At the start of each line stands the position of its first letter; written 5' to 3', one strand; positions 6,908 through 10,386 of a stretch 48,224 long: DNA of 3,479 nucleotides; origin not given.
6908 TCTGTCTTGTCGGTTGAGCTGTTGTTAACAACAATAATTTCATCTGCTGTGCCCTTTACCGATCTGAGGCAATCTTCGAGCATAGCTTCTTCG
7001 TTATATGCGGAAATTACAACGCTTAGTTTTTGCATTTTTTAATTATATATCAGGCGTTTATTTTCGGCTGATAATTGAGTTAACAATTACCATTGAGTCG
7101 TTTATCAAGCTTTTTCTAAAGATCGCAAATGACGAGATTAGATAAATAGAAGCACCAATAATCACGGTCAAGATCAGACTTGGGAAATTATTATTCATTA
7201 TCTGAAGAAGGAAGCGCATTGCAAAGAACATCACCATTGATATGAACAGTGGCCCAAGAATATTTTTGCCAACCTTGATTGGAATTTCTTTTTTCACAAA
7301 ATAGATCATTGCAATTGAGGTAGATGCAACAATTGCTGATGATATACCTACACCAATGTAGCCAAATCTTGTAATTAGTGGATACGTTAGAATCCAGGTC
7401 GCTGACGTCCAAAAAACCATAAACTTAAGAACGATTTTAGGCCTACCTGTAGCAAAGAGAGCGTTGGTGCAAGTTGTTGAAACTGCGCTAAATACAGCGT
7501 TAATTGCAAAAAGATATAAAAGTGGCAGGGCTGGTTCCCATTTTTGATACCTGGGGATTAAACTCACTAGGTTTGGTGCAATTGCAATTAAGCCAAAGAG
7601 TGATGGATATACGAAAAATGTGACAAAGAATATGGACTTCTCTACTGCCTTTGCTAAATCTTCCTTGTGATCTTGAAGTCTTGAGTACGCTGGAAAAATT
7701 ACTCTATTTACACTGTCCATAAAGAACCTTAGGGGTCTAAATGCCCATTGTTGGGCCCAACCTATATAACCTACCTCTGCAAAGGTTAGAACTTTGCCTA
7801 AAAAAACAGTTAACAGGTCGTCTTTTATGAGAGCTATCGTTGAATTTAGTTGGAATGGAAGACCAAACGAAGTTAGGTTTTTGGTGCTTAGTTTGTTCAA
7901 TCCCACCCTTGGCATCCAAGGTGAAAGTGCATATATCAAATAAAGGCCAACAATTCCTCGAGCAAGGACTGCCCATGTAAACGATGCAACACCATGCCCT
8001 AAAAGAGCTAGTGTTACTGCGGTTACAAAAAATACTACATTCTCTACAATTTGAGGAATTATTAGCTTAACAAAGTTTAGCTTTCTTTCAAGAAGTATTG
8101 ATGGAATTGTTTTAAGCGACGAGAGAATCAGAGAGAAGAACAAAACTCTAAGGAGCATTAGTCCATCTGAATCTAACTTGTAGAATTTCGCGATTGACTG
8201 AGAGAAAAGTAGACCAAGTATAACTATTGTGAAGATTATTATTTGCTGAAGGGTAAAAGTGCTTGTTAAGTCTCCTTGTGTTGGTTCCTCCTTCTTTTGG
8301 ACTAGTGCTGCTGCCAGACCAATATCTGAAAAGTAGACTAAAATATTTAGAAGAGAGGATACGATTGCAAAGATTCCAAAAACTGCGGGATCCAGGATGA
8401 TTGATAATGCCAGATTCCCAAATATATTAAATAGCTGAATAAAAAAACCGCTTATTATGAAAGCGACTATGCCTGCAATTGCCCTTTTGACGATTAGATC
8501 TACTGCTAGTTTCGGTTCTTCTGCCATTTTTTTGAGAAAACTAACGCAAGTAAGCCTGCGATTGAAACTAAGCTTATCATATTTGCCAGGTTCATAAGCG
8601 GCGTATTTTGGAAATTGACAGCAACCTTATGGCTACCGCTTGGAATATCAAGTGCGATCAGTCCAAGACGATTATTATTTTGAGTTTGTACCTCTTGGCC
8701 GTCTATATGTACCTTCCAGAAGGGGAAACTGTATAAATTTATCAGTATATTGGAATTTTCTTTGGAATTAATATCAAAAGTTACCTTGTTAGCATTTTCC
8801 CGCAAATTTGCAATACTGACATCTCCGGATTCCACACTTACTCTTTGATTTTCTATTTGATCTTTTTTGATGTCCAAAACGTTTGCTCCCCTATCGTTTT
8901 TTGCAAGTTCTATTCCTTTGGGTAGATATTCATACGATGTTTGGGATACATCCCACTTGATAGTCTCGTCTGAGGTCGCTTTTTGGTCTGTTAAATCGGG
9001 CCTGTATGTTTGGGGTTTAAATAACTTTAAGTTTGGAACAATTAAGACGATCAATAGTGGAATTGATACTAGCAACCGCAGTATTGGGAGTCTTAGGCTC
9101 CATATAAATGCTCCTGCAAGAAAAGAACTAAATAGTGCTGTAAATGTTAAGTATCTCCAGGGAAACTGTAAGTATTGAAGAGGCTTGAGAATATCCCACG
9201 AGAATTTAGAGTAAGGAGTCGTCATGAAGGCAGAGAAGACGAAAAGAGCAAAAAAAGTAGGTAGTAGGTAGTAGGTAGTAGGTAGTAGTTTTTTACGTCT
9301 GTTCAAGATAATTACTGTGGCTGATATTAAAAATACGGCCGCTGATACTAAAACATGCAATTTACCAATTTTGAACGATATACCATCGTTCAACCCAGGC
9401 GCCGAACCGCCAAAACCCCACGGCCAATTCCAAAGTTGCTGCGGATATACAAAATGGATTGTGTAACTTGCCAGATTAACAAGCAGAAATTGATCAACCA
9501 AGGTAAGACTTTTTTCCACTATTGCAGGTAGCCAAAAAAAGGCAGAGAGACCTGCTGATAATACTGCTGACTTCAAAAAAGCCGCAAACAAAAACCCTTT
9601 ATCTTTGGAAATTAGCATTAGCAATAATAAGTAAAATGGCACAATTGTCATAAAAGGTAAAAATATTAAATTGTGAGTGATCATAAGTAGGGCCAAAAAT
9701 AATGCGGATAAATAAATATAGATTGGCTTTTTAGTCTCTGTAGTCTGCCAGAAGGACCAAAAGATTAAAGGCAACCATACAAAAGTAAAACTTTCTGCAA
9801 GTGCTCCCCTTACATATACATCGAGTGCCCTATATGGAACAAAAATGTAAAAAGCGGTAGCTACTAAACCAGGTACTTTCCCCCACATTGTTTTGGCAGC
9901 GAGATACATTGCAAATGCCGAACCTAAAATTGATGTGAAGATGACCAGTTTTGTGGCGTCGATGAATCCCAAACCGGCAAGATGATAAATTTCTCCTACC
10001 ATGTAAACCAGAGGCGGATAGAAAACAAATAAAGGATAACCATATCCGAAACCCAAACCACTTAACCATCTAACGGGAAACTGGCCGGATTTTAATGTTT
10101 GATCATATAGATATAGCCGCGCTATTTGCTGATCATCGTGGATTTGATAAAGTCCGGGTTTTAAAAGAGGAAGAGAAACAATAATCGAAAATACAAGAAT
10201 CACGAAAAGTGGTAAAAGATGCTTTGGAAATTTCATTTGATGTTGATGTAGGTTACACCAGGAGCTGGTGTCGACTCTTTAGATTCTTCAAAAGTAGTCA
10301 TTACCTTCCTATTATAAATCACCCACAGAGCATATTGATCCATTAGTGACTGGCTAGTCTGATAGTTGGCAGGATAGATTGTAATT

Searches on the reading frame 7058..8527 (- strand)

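Call 54: search_protein_families(library=pfam, proteins=[window:7058-8527:-], max_evalue=0.0001)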
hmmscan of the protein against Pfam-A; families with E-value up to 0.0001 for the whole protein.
window:7058-8527:- (489 aa): 2 families
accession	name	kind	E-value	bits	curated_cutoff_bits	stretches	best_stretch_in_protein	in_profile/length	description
PF13440.11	Polysacc_synt_3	-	1.3e-52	179.3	23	1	44-332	5-290/293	Polysaccharide biosynthesis protein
PF01943.22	Polysacc_synt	-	1.5e-19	71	28.2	1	18-285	3-274/274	Polysaccharide biosynthesis protein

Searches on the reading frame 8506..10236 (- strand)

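Call 54: search_protein_families(library=pfam, proteins=[window:8506-10236:-], max_evalue=0.0001)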
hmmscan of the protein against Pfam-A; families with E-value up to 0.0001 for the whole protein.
window:8506-10236:- (576 aa): 1 family
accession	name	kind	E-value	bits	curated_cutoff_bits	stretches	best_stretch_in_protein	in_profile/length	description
PF10131.15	PTPS_related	-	1.2e-06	27.8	26.4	1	70-419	1-320/621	6-pyruvoyl-tetrahydropterin synthase related domain; membrane protein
